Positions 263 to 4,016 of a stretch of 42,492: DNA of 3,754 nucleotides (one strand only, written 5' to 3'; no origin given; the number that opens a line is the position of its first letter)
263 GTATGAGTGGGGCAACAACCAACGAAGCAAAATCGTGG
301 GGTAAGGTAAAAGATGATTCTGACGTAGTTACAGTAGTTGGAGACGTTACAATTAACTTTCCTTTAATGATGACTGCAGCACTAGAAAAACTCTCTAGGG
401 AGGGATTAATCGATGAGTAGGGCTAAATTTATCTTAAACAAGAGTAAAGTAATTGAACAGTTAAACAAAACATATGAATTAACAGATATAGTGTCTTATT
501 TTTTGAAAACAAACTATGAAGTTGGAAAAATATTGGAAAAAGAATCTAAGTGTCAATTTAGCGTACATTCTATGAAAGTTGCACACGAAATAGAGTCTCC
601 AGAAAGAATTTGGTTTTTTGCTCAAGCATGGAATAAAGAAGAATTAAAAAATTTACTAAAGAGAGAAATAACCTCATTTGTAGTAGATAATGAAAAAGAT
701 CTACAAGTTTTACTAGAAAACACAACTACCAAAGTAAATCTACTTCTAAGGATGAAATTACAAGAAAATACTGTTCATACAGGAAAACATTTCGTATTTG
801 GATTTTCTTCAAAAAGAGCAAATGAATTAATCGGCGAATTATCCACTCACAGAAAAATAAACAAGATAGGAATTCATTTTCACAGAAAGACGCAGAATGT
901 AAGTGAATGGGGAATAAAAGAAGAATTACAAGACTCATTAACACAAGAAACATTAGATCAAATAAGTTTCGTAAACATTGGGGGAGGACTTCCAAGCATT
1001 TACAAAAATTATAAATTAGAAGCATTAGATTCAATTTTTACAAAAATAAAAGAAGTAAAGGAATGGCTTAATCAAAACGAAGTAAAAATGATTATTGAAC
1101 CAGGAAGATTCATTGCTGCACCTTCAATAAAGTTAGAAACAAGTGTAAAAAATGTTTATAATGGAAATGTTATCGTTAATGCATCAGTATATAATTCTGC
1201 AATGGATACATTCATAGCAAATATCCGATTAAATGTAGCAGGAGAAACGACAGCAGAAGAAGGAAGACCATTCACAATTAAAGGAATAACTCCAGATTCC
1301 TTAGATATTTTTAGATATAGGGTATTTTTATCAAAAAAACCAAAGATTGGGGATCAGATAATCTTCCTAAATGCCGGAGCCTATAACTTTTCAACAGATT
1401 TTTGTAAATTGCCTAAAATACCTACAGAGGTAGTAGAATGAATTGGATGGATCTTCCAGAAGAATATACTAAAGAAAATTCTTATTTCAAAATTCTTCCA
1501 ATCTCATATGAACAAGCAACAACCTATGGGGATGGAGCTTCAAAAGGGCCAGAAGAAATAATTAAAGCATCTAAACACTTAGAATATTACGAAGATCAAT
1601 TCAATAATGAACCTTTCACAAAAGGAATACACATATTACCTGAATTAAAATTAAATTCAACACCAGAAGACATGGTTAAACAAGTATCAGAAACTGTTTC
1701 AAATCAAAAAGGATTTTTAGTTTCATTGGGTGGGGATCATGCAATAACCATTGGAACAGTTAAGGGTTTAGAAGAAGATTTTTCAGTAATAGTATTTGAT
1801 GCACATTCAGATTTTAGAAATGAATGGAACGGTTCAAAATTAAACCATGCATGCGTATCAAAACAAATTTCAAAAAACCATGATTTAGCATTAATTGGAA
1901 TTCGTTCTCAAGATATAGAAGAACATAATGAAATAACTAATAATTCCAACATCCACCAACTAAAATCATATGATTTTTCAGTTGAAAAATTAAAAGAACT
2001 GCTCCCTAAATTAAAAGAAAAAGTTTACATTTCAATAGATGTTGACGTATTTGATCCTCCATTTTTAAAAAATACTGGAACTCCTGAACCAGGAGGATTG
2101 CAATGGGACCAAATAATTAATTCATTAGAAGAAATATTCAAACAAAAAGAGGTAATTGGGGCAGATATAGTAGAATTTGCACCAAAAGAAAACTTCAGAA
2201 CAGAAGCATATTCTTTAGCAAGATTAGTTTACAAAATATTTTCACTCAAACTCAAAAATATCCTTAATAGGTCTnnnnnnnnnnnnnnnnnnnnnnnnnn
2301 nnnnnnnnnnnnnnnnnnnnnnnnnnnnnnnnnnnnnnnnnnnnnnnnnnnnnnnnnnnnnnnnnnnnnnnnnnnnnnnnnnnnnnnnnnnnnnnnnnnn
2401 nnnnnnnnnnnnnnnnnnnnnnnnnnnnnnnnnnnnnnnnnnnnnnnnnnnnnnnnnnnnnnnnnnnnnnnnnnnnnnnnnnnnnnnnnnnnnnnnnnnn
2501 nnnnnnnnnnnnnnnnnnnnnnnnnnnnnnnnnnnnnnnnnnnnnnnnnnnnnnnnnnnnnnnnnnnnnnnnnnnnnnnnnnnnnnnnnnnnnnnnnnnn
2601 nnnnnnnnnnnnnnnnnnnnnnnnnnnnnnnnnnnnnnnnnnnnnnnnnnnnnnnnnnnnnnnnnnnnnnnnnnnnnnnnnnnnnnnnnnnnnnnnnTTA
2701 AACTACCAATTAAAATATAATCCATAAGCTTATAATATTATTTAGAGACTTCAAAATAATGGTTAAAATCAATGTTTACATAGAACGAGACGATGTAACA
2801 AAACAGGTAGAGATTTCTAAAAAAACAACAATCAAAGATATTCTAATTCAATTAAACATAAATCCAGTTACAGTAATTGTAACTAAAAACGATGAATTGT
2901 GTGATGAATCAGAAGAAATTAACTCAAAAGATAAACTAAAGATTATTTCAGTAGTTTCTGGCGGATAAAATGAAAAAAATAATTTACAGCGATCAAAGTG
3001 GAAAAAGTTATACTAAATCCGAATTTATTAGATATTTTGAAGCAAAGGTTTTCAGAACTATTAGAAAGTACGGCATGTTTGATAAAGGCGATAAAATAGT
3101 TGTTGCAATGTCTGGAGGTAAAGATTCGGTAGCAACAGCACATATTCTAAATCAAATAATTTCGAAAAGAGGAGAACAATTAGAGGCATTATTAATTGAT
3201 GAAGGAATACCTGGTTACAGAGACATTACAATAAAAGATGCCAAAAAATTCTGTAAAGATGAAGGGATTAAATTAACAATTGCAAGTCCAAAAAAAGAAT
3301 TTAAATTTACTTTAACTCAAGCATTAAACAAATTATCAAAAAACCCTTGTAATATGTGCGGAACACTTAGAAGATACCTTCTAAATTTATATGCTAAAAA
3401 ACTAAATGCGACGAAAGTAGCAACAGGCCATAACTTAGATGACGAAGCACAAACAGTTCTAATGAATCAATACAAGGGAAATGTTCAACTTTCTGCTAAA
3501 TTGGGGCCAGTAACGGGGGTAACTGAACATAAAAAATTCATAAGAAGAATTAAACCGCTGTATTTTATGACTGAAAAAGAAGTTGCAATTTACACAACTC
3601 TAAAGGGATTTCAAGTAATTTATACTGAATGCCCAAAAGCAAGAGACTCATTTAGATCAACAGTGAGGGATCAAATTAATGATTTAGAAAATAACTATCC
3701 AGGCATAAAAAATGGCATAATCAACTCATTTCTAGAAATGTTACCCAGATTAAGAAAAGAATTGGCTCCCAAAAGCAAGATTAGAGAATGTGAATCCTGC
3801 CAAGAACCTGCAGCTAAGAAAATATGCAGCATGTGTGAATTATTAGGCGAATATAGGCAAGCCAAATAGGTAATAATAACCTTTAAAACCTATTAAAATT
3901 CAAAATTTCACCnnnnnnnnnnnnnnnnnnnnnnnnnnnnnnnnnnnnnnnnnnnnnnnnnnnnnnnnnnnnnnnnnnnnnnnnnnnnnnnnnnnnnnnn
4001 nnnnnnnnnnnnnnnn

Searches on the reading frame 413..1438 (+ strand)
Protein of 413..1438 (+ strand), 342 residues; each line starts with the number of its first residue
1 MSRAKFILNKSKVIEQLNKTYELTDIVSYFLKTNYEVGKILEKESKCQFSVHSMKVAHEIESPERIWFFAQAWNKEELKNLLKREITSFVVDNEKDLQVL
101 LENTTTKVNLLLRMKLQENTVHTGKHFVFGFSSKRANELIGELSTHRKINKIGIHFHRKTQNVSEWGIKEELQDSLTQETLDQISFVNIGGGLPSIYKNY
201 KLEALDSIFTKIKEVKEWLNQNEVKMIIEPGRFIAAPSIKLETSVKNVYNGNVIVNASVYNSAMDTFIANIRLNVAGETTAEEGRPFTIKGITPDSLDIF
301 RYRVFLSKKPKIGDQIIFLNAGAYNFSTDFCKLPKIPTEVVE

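Call 42: search_protein_families(library=pfam, proteins=[window:413-1438:+], max_evalue=0.00001)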
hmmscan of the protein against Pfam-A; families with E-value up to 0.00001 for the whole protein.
window:413-1438:+ (342 aa): 1 family
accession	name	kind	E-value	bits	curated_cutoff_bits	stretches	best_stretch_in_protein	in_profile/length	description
PF02784.22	Orn_Arg_deC_N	-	8.9e-18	65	23.4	1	61-236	59-247/247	Pyridoxal-dependent decarboxylase, pyridoxal binding domain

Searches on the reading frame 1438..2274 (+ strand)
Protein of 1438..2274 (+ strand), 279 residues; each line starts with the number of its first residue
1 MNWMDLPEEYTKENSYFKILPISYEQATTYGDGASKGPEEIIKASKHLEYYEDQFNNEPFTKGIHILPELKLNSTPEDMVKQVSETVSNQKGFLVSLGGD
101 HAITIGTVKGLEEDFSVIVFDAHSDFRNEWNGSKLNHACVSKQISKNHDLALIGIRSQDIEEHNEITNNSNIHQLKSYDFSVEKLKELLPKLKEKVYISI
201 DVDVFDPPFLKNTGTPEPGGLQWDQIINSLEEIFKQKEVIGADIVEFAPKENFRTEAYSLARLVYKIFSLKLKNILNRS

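Call 42: search_protein_families(library=pfam, proteins=[window:1438-2274:+], max_evalue=0.00001)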
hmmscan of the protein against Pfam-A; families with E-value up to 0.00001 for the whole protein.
window:1438-2274:+ (279 aa): 1 family
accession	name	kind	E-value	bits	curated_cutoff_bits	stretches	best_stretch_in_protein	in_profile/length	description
PF00491.26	Arginase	-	1.7e-52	179.1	22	1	18-266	4-276/280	Arginase family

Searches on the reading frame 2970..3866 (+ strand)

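Call 42: search_protein_families(library=pfam, proteins=[window:2970-3866:+], max_evalue=0.00001)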
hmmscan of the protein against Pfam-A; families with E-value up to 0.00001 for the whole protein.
window:2970-3866:+ (299 aa): 3 families
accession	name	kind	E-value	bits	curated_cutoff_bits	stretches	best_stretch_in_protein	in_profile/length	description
PF01171.26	ATP_bind_3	-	3e-14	53.6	27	1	42-233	1-180/182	PP-loop family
PF03054.22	tRNA_Me_trans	-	3.8e-07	30.4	20.6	1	42-157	2-129/202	tRNA methyl transferase HUP domain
PF02540.23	NAD_synthase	-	3.3e-06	26.9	21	1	31-155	9-130/242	NAD synthase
